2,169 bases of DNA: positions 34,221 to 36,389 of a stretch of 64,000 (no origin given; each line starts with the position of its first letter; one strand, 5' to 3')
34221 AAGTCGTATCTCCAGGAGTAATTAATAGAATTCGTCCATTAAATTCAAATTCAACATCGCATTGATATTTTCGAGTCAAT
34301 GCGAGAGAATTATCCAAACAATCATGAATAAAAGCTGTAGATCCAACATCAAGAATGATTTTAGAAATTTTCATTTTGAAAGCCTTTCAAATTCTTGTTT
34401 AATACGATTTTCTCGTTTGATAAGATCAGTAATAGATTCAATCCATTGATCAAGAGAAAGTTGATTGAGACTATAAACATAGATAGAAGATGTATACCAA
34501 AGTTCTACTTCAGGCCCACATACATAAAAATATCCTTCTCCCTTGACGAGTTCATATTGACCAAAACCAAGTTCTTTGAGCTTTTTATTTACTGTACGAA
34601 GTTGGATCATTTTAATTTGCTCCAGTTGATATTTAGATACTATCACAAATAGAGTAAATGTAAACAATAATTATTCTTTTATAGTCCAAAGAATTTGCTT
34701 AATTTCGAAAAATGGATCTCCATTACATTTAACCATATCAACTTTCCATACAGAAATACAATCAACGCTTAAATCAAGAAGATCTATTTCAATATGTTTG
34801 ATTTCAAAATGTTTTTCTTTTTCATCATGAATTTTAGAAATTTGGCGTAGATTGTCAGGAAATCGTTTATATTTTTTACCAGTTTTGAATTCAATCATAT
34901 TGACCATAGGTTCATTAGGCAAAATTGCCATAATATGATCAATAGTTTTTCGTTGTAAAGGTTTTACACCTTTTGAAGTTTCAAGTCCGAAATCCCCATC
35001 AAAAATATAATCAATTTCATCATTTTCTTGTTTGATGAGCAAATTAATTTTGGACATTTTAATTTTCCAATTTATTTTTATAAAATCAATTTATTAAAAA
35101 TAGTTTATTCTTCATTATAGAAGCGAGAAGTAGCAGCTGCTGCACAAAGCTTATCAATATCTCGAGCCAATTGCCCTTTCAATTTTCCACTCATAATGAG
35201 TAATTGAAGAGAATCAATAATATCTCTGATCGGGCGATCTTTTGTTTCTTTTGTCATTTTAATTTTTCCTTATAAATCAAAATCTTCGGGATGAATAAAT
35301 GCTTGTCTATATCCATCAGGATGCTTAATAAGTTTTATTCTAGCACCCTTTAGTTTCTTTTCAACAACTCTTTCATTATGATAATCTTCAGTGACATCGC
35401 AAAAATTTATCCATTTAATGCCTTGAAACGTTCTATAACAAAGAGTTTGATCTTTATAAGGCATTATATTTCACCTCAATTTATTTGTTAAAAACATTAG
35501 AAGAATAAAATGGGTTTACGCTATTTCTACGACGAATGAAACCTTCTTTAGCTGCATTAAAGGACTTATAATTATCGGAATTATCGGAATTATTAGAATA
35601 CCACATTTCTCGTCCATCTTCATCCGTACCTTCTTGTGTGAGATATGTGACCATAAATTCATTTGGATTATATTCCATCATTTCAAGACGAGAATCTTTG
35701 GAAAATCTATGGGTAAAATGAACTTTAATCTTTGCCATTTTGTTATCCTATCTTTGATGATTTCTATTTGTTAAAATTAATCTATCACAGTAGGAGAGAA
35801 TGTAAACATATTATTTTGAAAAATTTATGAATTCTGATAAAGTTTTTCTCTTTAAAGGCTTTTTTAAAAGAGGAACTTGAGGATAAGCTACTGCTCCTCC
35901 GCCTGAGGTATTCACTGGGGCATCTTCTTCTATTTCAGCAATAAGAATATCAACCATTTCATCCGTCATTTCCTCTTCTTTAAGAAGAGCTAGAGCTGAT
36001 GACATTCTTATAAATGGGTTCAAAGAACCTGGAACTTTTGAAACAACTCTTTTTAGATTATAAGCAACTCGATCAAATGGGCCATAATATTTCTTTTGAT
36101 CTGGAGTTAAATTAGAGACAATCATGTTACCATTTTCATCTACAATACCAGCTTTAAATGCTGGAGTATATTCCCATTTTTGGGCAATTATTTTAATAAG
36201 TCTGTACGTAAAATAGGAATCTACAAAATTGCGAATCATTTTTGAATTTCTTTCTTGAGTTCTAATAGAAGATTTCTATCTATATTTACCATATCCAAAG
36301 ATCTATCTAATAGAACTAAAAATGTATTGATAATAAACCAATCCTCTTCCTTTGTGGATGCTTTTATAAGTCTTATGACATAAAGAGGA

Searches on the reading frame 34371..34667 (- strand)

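Call 84: search_protein_families(library=phrogs, proteins=[window:34371-34667:-], max_evalue=0.001)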
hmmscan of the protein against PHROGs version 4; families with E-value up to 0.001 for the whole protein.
window:34371-34667:- (98 aa): 2 families
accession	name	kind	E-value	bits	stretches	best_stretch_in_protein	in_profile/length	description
phrog_9154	-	unknown function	1.1e-19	71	1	20-86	1-67/70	-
phrog_23727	-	unknown function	7.8e-12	46.1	1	23-90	3-72/76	-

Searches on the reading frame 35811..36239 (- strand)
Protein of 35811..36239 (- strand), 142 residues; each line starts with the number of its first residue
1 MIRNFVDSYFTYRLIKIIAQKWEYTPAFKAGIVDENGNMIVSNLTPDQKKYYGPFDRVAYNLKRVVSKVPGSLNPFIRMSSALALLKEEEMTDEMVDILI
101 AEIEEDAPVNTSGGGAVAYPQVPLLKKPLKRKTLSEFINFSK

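Call 84: search_protein_families(library=phrogs, proteins=[window:35811-36239:-], max_evalue=0.001)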
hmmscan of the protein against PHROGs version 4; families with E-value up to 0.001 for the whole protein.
window:35811-36239:- (142 aa): 2 families
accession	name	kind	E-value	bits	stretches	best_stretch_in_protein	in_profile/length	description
phrog_2086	-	unknown function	3.4e-19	70.5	1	2-103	4-105/156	-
phrog_18642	-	unknown function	6.4e-17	63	1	2-94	2-97/197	-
